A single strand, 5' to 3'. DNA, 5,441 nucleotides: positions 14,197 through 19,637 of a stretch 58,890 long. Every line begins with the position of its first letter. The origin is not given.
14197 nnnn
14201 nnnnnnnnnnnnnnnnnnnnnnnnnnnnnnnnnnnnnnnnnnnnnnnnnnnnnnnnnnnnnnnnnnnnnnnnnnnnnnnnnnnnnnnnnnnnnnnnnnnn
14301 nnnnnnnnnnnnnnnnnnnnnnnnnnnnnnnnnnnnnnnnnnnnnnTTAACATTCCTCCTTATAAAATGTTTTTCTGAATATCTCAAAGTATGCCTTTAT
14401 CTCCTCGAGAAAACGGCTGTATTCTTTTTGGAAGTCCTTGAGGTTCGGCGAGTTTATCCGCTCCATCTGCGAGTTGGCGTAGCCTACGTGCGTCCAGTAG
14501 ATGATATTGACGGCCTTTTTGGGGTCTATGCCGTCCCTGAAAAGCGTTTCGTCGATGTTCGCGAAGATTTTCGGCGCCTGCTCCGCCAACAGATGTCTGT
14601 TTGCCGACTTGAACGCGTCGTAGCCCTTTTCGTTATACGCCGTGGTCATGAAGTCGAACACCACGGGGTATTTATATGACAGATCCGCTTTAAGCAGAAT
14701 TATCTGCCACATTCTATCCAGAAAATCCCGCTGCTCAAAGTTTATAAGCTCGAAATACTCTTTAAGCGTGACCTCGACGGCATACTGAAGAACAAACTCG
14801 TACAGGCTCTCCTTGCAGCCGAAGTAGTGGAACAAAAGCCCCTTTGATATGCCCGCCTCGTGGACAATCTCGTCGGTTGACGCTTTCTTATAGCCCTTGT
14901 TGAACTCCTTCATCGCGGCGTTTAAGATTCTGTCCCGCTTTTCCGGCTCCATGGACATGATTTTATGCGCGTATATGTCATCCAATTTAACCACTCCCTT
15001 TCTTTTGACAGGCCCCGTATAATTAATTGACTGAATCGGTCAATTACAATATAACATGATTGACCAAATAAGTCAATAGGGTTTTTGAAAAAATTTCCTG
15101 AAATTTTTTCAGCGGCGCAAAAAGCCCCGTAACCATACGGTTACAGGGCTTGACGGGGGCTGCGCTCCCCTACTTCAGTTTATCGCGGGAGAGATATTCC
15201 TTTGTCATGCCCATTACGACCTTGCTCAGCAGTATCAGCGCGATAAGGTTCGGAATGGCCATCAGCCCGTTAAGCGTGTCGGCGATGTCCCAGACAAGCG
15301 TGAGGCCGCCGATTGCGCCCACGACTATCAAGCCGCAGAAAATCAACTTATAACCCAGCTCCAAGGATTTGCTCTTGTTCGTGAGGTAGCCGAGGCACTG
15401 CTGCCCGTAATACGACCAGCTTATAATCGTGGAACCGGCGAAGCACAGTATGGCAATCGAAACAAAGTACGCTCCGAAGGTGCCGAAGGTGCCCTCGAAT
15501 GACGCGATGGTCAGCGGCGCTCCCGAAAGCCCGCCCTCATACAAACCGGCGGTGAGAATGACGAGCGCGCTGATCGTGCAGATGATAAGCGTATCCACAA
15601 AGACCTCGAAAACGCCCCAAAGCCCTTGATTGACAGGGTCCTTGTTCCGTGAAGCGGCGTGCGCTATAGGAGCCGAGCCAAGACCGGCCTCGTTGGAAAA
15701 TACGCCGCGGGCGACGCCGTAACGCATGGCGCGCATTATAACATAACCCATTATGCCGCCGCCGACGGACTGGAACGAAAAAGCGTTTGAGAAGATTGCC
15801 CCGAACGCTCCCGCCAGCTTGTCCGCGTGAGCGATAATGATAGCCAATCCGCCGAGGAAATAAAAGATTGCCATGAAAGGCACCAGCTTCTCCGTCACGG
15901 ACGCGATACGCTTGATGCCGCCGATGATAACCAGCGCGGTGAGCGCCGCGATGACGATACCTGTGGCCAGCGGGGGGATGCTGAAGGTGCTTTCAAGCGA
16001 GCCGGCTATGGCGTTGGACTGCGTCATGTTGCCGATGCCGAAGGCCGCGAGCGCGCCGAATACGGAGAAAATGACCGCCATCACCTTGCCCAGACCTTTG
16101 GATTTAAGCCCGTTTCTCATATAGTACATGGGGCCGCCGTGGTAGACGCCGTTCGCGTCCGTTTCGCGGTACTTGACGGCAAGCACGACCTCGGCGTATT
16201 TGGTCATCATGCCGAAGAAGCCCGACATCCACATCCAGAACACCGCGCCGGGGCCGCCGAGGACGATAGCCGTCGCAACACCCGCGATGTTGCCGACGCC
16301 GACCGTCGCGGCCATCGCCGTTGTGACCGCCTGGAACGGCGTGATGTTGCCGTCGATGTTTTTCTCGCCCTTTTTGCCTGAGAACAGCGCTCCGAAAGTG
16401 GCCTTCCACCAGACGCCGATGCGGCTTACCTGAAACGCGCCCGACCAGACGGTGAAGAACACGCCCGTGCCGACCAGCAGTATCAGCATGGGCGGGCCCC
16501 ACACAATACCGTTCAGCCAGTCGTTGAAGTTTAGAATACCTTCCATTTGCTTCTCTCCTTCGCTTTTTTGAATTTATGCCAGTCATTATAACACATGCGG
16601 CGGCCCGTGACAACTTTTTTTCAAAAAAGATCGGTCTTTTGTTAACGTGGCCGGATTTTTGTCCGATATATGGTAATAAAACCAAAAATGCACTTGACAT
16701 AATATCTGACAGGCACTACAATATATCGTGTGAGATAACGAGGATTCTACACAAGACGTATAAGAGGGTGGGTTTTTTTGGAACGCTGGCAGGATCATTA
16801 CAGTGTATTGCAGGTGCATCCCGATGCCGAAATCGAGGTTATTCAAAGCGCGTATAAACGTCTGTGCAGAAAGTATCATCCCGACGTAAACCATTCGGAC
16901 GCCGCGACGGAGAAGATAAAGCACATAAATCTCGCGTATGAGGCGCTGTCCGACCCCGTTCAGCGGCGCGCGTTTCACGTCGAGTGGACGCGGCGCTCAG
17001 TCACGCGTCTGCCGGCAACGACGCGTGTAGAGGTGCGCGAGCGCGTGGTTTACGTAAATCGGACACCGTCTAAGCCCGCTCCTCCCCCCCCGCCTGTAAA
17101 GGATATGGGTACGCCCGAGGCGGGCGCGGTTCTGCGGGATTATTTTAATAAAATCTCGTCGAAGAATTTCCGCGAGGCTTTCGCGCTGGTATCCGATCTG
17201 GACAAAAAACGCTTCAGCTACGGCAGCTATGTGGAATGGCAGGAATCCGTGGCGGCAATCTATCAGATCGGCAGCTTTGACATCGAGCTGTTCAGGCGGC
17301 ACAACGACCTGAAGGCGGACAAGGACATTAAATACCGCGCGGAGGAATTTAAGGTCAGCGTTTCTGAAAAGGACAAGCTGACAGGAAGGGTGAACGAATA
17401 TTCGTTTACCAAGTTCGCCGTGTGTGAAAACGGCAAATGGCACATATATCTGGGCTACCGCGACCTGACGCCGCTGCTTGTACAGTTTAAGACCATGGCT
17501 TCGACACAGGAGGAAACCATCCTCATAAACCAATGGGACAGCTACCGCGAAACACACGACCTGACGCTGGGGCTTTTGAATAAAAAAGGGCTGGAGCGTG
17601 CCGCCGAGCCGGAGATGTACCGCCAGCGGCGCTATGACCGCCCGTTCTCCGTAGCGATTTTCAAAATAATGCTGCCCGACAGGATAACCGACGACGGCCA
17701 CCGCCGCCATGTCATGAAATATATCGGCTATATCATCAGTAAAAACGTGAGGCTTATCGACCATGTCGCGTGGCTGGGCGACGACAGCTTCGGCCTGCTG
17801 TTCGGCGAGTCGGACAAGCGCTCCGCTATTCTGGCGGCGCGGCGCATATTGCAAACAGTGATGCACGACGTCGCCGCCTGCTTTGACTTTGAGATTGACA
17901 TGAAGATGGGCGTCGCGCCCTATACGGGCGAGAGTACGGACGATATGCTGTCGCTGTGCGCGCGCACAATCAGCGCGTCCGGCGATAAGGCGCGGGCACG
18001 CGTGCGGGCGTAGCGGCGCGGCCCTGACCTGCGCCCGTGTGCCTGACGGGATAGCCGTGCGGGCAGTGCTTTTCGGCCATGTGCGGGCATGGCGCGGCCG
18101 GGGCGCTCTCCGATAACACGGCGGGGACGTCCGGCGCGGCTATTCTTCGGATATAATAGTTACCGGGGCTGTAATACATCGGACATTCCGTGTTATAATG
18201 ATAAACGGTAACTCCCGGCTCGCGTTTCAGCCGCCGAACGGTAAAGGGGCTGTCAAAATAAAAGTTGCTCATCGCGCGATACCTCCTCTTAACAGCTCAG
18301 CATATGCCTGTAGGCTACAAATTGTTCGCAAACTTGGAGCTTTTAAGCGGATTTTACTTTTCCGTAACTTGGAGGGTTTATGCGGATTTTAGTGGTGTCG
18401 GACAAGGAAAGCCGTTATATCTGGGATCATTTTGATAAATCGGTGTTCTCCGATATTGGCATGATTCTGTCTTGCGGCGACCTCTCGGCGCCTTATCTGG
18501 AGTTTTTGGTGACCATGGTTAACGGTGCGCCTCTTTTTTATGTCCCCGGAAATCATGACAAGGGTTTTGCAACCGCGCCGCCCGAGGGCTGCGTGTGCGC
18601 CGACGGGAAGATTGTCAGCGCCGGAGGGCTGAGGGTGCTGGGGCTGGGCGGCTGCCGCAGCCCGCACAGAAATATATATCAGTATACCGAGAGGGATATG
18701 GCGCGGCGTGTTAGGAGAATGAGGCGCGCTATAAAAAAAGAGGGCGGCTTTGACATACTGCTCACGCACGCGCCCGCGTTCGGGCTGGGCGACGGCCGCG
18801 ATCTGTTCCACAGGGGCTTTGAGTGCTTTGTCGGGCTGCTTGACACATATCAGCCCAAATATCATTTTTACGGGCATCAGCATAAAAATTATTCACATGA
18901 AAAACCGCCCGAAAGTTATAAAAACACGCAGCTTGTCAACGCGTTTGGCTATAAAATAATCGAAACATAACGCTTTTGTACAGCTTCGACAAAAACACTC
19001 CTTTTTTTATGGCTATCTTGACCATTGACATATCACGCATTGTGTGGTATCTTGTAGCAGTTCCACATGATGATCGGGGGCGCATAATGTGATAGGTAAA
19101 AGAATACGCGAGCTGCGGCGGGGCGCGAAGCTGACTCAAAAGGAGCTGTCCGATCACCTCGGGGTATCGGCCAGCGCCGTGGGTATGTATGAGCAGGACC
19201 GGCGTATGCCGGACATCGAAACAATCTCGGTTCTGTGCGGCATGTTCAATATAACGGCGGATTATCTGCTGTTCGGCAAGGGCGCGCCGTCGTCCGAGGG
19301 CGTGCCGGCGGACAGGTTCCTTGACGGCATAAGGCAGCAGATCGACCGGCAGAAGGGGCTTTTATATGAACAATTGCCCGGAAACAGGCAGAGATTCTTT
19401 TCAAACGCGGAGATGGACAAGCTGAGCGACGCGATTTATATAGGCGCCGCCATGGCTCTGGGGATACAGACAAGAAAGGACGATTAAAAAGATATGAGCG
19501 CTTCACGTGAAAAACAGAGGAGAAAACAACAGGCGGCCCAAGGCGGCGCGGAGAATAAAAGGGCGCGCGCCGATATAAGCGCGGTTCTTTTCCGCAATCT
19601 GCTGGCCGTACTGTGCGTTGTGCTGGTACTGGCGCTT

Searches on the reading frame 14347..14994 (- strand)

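Call 25: search_protein_families(library=pfam, proteins=[window:14347-14994:-], max_evalue=0.00001)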
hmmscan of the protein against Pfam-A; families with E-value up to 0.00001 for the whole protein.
window:14347-14994:- (215 aa): 1 family
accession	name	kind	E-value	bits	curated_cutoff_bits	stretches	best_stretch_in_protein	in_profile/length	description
PF00440.29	TetR_N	-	9.7e-14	51.3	24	1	23-66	1-45/47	Bacterial regulatory proteins, tetR family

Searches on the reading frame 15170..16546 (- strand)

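Call 25: search_protein_families(library=pfam, proteins=[window:15170-16546:-], max_evalue=0.00001)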
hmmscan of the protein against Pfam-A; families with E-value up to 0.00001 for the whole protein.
window:15170-16546:- (458 aa): 1 family
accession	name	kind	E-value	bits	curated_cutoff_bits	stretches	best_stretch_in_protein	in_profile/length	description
PF01235.23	Na_Ala_symp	-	1.3e-141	472.9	24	1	59-456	4-384/392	Sodium:alanine symporter family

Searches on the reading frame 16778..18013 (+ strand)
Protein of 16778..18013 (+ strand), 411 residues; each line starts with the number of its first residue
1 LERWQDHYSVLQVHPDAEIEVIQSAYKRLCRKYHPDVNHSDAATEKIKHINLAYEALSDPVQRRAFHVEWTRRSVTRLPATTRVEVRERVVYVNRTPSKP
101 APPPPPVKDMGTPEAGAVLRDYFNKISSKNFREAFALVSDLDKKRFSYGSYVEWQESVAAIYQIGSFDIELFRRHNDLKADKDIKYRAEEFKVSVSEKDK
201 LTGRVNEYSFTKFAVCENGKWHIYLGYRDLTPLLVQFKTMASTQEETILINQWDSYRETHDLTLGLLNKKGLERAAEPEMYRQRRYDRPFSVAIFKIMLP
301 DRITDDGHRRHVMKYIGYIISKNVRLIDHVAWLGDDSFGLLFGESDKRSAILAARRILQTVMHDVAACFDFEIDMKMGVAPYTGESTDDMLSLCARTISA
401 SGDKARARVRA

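Call 25: search_protein_families(library=pfam, proteins=[window:16778-18013:+], max_evalue=0.00001)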
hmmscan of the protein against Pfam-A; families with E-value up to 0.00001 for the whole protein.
window:16778-18013:+ (411 aa): 2 families
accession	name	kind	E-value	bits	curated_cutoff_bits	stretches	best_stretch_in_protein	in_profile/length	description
PF00226.36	DnaJ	-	7e-19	68.1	27.8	1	6-66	1-62/63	DnaJ domain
PF00990.26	GGDEF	-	1.8e-06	28.3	23.8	1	260-392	3-142/161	Diguanylate cyclase, GGDEF domain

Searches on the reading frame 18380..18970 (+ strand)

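Call 25: search_protein_families(library=pfam, proteins=[window:18380-18970:+], max_evalue=0.00001)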
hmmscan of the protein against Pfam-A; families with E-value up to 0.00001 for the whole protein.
window:18380-18970:+ (196 aa): 2 families
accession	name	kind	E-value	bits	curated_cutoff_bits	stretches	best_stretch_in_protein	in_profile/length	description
PF00149.33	Metallophos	-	9.1e-09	36.5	21.5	1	2-169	2-190/191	Calcineurin-like phosphoesterase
PF12850.12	Metallophos_2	-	3.3e-07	30.9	27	1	1-187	1-131/154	Calcineurin-like phosphoesterase superfamily domain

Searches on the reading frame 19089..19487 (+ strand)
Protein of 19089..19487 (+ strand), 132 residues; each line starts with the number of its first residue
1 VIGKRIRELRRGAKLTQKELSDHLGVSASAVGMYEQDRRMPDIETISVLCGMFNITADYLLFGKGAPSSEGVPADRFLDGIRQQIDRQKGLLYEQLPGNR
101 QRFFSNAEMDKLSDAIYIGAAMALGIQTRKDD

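Call 25: search_protein_families(library=pfam, proteins=[window:19089-19487:+], max_evalue=0.00001)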
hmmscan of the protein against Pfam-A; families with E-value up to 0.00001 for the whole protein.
window:19089-19487:+ (132 aa): 3 families
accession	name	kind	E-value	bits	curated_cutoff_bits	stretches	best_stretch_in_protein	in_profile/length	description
PF01381.28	HTH_3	-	1.4e-12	47.8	23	1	6-60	1-55/55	Helix-turn-helix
PF12844.13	HTH_19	-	2e-12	47.3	30.2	1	3-65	1-63/64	Helix-turn-helix domain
PF13560.12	HTH_31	-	7.3e-09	36.2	27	1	3-50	3-51/64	Helix-turn-helix domain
